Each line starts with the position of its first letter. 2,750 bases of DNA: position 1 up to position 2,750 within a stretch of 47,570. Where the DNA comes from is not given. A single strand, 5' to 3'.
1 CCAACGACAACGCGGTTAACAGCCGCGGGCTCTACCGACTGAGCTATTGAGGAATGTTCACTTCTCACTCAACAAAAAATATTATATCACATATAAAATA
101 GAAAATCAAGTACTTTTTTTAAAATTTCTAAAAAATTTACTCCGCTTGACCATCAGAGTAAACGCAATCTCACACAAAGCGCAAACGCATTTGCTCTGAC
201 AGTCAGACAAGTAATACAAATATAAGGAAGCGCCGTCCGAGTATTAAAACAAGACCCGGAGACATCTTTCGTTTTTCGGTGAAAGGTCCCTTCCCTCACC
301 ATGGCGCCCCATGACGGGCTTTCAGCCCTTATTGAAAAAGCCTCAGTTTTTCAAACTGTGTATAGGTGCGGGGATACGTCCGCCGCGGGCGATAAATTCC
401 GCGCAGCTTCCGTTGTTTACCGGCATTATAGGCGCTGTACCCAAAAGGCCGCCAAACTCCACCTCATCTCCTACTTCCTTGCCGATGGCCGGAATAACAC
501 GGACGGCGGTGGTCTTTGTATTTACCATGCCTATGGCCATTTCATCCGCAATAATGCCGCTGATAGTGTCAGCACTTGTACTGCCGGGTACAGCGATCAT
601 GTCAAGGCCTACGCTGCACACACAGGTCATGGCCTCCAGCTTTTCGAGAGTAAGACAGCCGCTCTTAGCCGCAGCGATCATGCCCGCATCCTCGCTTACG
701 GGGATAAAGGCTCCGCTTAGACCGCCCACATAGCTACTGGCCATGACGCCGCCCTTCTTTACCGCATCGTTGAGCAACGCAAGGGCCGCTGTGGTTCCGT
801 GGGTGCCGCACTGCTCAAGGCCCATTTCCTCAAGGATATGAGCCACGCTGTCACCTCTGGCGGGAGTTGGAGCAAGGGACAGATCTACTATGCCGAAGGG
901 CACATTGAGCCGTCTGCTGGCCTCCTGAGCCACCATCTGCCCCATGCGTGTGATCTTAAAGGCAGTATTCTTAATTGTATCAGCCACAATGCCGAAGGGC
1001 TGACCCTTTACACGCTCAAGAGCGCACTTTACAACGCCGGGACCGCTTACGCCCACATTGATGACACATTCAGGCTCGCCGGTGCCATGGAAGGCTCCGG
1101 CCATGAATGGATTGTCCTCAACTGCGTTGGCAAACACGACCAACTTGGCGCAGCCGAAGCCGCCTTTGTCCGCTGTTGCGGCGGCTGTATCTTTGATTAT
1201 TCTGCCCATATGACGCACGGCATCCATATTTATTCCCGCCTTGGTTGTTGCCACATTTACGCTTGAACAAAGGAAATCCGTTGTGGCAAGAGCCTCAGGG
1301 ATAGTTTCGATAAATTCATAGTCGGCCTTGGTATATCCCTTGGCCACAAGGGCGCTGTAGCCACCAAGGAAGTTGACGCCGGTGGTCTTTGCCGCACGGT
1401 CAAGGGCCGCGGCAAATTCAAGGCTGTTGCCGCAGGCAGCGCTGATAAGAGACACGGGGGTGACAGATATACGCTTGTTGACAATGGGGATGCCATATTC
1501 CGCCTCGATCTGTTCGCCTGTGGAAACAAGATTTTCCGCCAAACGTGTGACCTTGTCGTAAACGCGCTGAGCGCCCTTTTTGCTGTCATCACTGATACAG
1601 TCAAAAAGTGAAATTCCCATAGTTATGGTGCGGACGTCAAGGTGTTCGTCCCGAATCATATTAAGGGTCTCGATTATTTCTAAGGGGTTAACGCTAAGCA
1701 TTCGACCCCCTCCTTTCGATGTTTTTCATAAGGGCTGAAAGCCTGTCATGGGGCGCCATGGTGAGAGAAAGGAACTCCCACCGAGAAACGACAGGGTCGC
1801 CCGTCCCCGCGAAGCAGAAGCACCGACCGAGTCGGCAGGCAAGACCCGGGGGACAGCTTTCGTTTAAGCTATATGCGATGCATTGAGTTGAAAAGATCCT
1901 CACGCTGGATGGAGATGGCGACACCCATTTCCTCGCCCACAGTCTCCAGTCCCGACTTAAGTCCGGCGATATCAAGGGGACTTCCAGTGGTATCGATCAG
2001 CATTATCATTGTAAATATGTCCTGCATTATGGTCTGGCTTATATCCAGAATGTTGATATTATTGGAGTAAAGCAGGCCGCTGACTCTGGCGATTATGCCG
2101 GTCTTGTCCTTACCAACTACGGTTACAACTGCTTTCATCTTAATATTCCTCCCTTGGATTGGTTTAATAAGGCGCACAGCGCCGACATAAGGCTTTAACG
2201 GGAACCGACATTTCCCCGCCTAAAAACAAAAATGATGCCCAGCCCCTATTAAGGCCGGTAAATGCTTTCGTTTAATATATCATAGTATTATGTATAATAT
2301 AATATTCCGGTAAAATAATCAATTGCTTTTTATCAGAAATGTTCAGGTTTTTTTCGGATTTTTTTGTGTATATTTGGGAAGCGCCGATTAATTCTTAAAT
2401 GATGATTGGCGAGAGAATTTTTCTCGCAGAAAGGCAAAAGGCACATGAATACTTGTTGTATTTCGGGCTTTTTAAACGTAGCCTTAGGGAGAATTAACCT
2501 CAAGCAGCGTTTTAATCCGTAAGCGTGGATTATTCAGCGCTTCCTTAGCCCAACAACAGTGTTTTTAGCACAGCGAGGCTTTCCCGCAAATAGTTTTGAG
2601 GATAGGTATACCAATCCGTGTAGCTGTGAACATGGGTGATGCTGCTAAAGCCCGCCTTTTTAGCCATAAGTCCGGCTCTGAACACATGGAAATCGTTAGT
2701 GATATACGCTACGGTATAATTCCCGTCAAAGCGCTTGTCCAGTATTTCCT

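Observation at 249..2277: An inverted, structured repeat of about 73 nt brackets the entire UPF0210 gene, inside an unusually structured ACT-UPF0210 operon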

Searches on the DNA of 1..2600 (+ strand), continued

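Call 83: search_with_rna_model(model_id=R1, sources=[L027, L028, L029, L030, L031, L032, L033, L034, L035, L036, L037, L038, L039, L040, L041, L042, L043, L044, L045, L046, L047, L048, L049, L050, L051, L052, L053, L054, L055, L056, L057, L058], max_evalue=1)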
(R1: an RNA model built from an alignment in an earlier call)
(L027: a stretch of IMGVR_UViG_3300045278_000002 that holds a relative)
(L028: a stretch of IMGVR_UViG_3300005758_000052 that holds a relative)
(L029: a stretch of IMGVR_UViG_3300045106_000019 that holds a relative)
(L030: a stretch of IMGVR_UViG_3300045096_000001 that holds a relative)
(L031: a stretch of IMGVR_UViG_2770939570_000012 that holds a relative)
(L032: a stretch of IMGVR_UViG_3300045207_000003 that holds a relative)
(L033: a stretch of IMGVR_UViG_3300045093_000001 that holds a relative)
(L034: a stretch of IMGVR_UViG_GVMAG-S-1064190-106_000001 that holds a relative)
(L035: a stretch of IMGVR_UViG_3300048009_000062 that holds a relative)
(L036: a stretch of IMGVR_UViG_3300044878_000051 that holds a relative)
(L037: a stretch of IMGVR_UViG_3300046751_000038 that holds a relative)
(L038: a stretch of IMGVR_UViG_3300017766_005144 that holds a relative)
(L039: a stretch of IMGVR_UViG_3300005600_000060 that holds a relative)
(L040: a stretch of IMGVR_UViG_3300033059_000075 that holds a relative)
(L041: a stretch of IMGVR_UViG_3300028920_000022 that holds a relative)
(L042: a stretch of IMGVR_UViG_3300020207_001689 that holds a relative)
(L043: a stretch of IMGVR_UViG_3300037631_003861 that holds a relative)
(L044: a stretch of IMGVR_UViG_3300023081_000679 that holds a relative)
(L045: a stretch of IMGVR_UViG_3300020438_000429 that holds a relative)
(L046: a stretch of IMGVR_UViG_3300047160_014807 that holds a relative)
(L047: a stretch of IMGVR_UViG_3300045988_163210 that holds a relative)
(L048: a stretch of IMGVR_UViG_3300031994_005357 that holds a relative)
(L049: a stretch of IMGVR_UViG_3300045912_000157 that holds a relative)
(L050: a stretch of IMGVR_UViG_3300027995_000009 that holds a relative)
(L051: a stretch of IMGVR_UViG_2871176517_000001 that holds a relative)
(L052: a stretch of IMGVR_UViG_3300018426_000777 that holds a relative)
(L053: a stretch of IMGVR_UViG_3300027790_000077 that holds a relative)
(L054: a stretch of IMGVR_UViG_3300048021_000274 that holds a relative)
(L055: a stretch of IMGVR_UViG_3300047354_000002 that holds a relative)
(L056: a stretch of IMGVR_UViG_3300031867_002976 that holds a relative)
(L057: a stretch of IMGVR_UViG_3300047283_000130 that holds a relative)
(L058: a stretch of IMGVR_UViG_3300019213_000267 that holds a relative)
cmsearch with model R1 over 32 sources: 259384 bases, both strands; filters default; matches with E-value up to 1: 4.
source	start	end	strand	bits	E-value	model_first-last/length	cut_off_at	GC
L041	5540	5613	-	16.1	0.15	1-85/85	no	0.47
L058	456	533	+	14.7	0.36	1-85/85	no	0.46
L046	337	441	+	14.2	0.48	1-85/85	no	0.63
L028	280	350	-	13.2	0.94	1-85/85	no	0.59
